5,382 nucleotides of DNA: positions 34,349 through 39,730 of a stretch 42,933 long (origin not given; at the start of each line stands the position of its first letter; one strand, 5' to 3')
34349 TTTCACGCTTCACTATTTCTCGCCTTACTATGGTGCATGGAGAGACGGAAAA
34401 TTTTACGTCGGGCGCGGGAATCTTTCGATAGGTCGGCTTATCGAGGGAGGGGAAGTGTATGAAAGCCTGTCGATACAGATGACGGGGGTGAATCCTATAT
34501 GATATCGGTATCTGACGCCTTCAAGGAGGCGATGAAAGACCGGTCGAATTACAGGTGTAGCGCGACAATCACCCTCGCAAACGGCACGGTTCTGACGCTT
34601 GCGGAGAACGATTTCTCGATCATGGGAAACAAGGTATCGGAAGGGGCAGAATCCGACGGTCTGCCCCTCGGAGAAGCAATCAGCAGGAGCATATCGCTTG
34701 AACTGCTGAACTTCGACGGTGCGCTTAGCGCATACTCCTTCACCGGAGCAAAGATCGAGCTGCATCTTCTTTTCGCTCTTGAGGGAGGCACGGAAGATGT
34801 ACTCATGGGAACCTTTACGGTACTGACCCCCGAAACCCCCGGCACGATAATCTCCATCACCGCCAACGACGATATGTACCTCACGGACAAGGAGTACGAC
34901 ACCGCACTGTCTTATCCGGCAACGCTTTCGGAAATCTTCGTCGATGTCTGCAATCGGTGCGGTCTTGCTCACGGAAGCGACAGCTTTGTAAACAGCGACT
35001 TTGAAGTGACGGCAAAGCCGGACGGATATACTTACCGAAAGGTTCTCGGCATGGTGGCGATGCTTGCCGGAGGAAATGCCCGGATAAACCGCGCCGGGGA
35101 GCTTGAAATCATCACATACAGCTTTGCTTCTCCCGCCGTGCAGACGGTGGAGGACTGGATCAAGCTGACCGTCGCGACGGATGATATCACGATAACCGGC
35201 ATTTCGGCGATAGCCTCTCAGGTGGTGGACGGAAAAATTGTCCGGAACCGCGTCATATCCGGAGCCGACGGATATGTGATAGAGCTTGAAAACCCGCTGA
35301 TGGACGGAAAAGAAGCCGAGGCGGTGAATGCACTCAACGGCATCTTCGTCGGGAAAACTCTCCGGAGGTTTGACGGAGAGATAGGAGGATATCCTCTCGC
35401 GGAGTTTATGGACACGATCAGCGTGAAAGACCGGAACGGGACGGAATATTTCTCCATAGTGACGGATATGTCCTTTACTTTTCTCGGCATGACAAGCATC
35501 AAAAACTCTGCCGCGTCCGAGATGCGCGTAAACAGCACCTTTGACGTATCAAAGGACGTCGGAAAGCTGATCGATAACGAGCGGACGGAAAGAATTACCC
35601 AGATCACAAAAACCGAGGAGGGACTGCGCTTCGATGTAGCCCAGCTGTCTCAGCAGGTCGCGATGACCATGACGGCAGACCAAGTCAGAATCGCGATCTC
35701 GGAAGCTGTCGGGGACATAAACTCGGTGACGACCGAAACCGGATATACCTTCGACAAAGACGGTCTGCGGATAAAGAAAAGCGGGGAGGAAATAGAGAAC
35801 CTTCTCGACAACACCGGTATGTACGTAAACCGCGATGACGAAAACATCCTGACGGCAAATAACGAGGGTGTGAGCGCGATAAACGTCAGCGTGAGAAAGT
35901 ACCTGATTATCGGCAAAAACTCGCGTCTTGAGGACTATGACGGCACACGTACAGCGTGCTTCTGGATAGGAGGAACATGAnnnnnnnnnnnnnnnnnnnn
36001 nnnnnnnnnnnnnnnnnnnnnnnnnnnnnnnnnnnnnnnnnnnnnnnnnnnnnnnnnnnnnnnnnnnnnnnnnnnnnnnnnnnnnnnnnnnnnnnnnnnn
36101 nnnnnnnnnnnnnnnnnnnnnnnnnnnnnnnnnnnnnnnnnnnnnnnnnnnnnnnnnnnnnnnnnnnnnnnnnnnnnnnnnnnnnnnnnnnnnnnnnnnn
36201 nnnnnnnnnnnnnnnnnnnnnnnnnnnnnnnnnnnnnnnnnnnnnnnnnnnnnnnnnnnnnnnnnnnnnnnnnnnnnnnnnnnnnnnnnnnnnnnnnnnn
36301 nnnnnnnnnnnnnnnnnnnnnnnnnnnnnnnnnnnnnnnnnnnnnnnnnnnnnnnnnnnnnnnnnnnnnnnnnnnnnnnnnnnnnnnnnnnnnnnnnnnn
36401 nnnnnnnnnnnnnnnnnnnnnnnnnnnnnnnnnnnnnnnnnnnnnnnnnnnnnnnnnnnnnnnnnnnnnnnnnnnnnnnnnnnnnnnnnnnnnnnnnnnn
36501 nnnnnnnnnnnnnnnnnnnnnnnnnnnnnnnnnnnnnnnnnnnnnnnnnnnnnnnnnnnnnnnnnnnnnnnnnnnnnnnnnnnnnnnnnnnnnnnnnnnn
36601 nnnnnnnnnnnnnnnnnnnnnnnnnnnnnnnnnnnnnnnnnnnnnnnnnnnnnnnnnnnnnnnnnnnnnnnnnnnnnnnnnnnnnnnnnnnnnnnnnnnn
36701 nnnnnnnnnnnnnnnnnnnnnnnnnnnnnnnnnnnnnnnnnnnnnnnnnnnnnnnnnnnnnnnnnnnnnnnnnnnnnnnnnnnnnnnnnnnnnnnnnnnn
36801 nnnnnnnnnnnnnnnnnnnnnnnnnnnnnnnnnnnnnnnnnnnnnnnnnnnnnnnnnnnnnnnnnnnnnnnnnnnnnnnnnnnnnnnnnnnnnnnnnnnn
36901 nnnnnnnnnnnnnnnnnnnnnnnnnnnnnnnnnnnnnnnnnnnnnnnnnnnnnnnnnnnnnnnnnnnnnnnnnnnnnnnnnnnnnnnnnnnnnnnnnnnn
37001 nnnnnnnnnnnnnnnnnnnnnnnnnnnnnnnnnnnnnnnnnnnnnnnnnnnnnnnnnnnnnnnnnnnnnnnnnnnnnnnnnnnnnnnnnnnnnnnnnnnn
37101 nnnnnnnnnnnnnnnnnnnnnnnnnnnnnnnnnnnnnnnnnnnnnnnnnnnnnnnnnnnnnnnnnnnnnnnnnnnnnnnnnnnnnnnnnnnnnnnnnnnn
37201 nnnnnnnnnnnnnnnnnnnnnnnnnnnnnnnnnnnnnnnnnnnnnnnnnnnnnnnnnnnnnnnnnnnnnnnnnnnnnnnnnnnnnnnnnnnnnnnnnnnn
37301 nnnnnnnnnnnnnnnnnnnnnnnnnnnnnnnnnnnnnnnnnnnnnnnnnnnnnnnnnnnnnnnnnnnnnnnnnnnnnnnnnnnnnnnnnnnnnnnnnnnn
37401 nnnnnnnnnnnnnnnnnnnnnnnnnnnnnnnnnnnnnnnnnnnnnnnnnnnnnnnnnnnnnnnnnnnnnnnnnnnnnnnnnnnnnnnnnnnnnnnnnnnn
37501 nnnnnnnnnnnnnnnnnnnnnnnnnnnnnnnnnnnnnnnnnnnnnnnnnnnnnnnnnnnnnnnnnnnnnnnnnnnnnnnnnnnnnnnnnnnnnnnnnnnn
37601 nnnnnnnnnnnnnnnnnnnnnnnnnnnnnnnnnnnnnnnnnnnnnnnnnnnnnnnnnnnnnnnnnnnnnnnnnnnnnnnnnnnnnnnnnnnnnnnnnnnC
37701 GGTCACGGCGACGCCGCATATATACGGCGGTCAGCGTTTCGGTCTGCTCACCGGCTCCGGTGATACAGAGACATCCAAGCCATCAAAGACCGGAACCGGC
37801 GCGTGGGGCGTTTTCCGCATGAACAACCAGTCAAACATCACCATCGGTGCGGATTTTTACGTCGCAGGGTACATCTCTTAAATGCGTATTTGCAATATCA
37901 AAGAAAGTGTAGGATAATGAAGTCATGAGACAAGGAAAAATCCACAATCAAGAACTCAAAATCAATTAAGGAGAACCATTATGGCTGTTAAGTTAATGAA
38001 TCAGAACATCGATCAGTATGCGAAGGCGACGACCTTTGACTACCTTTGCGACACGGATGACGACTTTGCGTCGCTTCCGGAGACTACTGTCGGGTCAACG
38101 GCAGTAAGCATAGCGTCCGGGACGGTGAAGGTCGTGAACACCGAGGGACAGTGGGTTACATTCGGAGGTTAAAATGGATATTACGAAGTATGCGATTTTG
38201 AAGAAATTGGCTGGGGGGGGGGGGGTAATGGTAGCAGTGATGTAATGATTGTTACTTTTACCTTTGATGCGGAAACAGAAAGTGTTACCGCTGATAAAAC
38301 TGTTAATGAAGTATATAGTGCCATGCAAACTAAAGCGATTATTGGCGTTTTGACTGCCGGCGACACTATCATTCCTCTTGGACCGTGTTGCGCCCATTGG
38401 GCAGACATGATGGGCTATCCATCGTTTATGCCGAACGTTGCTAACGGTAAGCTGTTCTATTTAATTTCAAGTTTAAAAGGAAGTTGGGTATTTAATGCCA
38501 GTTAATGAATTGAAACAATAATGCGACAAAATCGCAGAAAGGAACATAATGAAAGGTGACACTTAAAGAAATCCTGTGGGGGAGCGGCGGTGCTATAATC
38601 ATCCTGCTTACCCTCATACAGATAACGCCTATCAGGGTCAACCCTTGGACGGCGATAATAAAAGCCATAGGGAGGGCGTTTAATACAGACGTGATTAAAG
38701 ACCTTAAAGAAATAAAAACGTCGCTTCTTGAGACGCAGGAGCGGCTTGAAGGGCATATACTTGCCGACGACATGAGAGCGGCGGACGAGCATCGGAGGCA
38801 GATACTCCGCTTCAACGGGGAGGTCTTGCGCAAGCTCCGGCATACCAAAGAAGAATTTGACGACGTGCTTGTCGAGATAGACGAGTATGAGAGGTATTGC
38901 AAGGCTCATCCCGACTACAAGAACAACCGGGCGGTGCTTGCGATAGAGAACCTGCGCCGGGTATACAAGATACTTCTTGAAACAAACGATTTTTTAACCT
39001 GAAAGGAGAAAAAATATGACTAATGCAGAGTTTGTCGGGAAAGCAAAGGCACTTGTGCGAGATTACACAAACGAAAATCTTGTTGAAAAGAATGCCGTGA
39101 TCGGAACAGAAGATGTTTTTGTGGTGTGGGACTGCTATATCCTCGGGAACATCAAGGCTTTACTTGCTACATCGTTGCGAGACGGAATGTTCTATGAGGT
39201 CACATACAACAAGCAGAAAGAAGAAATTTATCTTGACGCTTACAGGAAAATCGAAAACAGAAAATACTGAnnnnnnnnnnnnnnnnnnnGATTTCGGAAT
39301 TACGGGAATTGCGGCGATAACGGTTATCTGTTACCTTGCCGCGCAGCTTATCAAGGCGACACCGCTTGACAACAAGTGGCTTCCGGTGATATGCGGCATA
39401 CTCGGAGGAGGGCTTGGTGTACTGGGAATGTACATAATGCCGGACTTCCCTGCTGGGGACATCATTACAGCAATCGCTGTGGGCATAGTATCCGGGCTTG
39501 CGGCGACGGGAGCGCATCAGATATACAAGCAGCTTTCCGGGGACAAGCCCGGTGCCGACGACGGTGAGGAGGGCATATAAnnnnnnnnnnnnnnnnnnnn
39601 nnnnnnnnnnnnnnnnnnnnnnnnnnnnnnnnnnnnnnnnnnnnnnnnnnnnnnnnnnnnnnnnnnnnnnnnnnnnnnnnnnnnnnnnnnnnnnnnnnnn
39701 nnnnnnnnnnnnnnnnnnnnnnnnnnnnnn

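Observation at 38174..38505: G13 homopolymer splits a fibre-adjacent gene: candidate phase-variable tail accessory protein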

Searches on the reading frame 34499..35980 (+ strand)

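Call 5: search_protein_families(library=phrogs, proteins=[window:34499-35980:+], max_evalue=0.01)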
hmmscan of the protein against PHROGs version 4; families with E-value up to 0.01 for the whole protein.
window:34499-35980:+ (493 aa): 5 families
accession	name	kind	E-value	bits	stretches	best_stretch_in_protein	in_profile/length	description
phrog_6616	-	tail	5.3e-86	290.4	1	1-352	1-354/991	tail protein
phrog_32308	-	unknown function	3.8e-18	65.9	1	96-335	106-341/709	-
phrog_23052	-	unknown function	1.7e-12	47.8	1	1-269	1-273/613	-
phrog_16267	-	unknown function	2.9e-12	45.4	1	1-237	1-223/2299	-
phrog_9680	-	moron, auxiliary metabolic gene and host takeover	2.4e-06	27.7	1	122-440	112-424/471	host range and adsorption protein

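Call 6: search_protein_families(library=pfam, proteins=[window:34499-35980:+], max_evalue=0.01)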
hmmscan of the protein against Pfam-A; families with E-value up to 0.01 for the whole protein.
window:34499-35980:+ (493 aa): 0 families

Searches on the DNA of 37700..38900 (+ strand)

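Call 7: search_dna_similar(query=window:37900-38600:+, collection=phages, mode=distant, max_rows=20)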
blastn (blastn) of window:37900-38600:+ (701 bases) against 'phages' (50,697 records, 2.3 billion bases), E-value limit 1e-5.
No match.

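Call 84: search_rna_families(source=window, start=37700, end=38900, threshold=evalue, max_evalue=1)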
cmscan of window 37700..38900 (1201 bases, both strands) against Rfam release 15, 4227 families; matches with E-value up to 1: 0.
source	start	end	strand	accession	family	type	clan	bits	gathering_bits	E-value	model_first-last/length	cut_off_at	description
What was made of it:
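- There is no Rfam match (call 84).
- Tried and rejected: Rfam found nothing (call 84).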

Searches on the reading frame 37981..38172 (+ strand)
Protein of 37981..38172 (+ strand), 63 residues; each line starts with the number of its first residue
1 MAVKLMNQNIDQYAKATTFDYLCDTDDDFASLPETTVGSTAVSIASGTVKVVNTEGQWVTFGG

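Call 5: search_protein_families(library=phrogs, proteins=[window:37981-38169:+], max_evalue=0.01)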
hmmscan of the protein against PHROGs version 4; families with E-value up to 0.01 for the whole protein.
seq(63 aa): 0 families

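Call 6: search_protein_families(library=pfam, proteins=[window:37981-38169:+], max_evalue=0.01)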
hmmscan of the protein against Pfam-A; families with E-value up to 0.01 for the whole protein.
seq(63 aa): 0 families

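Call 23: find_encoding_contigs(protein=window:37981-38172:+, flank=3000, max_places=10)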
Protein window:37981-38172:+ (63 aa): 22 contigs read that carry it; 10 places shown.
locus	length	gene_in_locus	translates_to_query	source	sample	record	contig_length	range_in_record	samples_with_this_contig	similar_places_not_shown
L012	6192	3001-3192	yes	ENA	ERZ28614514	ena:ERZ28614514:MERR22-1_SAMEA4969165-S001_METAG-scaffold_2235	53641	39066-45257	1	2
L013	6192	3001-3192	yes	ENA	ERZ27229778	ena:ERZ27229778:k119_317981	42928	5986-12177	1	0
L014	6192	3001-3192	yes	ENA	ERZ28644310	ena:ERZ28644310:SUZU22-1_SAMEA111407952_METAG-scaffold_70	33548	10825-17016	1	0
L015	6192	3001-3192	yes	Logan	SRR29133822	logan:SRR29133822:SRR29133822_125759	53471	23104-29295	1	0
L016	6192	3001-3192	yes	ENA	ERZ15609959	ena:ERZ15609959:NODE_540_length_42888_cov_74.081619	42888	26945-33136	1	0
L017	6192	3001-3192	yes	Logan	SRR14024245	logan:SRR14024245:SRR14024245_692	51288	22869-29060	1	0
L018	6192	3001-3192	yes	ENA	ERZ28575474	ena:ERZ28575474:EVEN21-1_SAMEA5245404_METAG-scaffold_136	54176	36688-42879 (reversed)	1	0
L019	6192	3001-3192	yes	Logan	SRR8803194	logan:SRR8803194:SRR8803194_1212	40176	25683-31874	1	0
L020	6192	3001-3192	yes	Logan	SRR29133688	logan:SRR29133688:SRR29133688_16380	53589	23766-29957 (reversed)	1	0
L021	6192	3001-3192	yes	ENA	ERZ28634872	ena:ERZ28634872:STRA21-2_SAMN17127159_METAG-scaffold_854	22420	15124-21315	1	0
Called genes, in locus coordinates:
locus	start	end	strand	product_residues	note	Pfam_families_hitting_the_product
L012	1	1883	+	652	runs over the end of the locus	-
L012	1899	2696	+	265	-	-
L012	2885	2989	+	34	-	-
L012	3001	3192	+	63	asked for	-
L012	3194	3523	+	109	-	-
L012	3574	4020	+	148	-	-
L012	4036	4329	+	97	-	PF16079:Phage_holin_5_2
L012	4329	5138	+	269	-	PF01510:Amidase_2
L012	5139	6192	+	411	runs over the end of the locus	-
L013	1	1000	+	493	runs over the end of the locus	-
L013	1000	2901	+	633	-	PF05895:DUF859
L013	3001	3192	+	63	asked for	-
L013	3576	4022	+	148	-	-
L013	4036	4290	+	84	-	PF19791:DUF6275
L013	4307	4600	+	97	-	PF16079:Phage_holin_5_2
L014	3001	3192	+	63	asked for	-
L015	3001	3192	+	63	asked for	-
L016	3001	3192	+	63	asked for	-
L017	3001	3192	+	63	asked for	-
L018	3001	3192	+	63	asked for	-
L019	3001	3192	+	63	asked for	-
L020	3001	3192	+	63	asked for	-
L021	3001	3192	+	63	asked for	-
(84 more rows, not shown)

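Call 54: search_protein_families(library=ncbifam, proteins=[window:37981-38172:+], max_evalue=0.01)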
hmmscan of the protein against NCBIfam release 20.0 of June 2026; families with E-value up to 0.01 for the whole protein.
window:37981-38172:+ (63 aa): 0 families

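Call 82: search_solved_structures(query=window:37981-38172:+, max_evalue=1)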
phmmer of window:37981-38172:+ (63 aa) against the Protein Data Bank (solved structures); distinct sequences matched with E-value up to 1: 3.
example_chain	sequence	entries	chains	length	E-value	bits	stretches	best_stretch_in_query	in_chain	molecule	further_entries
4ohj_A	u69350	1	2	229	0.63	13.8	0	4-57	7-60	Toxic shock syndrome toxin-1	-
2ium_A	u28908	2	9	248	0.74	13.6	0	18-62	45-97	AVIAN ADENOVIRUS CELO LONG FIBRE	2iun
7nb8_K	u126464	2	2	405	0.9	13.3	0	5-32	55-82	Kinesin-5 | Kinesin motor domain-containing protein,Kinesin motor domain-containing protein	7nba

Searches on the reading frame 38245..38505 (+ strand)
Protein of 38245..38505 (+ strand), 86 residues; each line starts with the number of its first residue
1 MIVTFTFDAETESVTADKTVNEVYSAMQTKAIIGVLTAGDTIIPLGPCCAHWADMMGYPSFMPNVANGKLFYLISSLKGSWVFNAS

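Call 22: find_encoding_contigs(protein=window:38245-38505:+, flank=3000, max_places=10)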
Protein window:38245-38505:+ (86 aa): 3 contigs read that carry it; 2 places shown.
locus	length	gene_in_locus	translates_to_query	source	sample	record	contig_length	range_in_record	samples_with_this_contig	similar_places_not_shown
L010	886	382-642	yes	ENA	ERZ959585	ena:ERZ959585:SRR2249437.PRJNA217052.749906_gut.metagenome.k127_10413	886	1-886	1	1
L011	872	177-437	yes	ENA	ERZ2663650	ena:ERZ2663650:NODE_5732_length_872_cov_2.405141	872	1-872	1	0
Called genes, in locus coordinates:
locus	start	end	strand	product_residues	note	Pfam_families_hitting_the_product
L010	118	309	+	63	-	-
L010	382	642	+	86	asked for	-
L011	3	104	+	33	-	?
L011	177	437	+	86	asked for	-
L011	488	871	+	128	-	?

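Call 32: list_cluster_members(proteins=[P0001, window:38245-38505:+, P0002, P0004])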
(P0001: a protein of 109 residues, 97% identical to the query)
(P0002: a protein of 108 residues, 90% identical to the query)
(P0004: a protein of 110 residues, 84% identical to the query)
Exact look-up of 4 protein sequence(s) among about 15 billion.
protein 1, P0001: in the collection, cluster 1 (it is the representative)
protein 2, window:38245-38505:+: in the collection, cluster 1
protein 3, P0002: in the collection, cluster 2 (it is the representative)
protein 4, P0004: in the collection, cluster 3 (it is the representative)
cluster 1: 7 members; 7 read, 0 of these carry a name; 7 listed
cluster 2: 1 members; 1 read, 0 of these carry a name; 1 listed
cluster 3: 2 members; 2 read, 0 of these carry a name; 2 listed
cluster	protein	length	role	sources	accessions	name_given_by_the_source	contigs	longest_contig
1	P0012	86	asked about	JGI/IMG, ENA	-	-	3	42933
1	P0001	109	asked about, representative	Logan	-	-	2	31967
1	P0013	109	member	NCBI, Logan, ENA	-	-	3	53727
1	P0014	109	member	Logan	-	-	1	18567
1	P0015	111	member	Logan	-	-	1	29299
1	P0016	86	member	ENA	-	-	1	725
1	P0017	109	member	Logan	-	-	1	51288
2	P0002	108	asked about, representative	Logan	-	-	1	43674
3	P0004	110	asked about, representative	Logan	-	-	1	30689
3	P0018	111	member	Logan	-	-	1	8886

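Call 36: find_encoding_contigs(protein=P0016, flank=3000, max_places=5)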
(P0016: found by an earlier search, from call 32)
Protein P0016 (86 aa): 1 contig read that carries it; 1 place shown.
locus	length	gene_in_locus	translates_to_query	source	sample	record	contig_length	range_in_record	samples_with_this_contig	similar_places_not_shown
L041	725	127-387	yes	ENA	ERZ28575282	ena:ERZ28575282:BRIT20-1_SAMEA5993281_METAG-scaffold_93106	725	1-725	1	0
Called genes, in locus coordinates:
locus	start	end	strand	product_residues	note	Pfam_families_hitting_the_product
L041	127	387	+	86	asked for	-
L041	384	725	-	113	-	?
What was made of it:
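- L011 has only 2.4x coverage, and L041 is a short scaffold (calls 22, 36).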

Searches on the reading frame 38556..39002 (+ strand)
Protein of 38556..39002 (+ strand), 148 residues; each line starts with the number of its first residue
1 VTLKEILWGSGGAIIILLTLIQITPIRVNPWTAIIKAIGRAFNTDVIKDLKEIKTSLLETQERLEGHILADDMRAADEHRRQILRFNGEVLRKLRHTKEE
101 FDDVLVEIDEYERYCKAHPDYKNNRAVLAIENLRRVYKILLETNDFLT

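Call 5: search_protein_families(library=phrogs, proteins=[window:38556-39002:+], max_evalue=0.01)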
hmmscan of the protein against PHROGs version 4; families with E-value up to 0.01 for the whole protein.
window:38556-39002:+ (148 aa): 1 family
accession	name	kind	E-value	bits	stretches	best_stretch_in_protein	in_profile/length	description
phrog_37604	-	unknown function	3e-51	174.5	1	1-147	29-168/168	-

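Call 6: search_protein_families(library=pfam, proteins=[window:38556-39002:+], max_evalue=0.01)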
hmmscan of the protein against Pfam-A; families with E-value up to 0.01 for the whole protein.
window:38556-39002:+ (148 aa): 0 families

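Call 54: search_protein_families(library=ncbifam, proteins=[window:38556-39002:+], max_evalue=0.01)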
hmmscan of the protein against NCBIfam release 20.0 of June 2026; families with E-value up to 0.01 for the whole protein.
window:38556-39002:+ (148 aa): 0 families

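Call 66: find_encoding_contigs(protein=window:38556-39002:+, flank=1200, max_places=10)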
Protein window:38556-39002:+ (148 aa): 24 contigs read that carry it; 10 places shown.
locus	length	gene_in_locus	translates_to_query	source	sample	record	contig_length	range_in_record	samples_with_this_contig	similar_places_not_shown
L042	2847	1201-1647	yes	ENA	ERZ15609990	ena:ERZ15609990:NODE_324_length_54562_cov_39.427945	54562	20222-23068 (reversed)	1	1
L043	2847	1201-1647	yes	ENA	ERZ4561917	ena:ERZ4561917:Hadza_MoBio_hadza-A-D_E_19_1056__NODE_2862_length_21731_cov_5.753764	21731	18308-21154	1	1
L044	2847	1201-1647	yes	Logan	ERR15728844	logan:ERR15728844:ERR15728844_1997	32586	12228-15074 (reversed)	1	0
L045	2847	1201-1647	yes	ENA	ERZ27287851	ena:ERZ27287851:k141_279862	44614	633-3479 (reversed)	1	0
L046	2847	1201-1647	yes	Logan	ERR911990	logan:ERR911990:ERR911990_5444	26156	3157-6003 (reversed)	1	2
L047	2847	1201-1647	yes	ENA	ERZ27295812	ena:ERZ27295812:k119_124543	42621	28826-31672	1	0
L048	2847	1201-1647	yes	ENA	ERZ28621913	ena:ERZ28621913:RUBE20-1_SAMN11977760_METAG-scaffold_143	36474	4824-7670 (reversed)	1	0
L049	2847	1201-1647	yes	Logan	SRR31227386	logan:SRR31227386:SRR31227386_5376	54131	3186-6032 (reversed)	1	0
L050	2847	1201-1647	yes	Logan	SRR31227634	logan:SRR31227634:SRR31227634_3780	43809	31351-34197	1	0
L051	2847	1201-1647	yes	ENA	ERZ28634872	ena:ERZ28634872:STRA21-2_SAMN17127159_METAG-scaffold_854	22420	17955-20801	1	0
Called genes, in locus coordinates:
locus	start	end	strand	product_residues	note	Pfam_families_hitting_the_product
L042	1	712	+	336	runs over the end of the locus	-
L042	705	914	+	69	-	-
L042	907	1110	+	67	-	-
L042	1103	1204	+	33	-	-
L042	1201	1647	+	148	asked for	-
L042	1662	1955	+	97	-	PF16079:Phage_holin_5_2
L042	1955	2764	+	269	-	PF01510:Amidase_2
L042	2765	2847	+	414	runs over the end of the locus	-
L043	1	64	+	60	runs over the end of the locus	-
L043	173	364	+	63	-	-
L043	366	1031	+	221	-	PF13306:LRR_5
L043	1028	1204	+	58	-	-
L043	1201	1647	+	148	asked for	-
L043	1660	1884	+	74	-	-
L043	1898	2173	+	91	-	PF19791:DUF6275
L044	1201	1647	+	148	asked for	-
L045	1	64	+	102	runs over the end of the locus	-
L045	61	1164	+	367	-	-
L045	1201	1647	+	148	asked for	-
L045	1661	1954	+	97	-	PF16079:Phage_holin_5_2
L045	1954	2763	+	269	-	PF01510:Amidase_2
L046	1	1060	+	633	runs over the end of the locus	PF05895:DUF859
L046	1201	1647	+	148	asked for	-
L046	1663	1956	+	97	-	PF16079:Phage_holin_5_2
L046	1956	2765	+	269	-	PF01510:Amidase_2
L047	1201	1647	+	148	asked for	-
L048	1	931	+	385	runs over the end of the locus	-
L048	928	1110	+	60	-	-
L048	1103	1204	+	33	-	-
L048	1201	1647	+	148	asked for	-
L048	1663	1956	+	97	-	PF16079:Phage_holin_5_2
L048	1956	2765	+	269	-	PF01510:Amidase_2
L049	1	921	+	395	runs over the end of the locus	-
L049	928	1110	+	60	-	-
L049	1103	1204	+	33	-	-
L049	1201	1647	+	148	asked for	-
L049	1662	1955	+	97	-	PF16079:Phage_holin_5_2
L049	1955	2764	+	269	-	PF01510:Amidase_2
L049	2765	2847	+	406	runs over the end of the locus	-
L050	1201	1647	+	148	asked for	-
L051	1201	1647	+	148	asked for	-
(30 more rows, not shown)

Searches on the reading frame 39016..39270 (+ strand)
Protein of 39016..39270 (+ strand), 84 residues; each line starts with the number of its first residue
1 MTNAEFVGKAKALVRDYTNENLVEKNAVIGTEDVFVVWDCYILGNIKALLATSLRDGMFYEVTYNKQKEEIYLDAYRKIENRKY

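Call 5: search_protein_families(library=phrogs, proteins=[window:39016-39270:+], max_evalue=0.01)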
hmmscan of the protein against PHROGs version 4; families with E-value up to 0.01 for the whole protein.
window:39016-39270:+ (84 aa): 2 families
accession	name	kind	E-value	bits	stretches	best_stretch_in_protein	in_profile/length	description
phrog_918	-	unknown function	8.6e-29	101.3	1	1-83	34-115/126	-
phrog_19392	-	unknown function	1.7e-11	45.2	1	4-82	178-255/259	-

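Call 6: search_protein_families(library=pfam, proteins=[window:39016-39270:+], max_evalue=0.01)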
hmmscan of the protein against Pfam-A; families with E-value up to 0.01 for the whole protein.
window:39016-39270:+ (84 aa): 1 family
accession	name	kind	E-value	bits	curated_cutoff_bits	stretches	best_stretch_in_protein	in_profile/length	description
PF19791.4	DUF6275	-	8.3e-26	90.1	22.6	1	9-83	3-78/81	Family of unknown function (DUF6275)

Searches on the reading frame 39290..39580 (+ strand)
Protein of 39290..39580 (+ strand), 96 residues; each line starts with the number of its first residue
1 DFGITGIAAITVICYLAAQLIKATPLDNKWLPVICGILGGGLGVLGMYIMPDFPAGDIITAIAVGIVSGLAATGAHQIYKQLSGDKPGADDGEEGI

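Call 5: search_protein_families(library=phrogs, proteins=[window:39290-39580:+], max_evalue=0.01)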
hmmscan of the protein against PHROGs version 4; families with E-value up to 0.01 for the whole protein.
window:39290-39580:+ (96 aa): 2 families
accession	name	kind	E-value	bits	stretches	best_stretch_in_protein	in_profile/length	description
phrog_1129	-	lysis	6e-20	72.1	1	3-85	7-83/86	holin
phrog_1299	-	lysis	9.5e-15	55.2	1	8-92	11-93/100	holin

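Call 6: search_protein_families(library=pfam, proteins=[window:39290-39580:+], max_evalue=0.01)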
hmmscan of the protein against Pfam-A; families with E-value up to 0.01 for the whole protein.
window:39290-39580:+ (96 aa): 2 families
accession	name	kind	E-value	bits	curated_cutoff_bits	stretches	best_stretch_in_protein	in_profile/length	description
PF16079.10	Phage_holin_5_2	-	1.3e-23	83.5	29.2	1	10-82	1-76/76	Phage holin family Hol44, in holin superfamily V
PF06946.16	Phage_holin_5_1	-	0.0006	20.6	22.4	1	10-91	14-92/93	Bacteriophage A118-like holin, Hol118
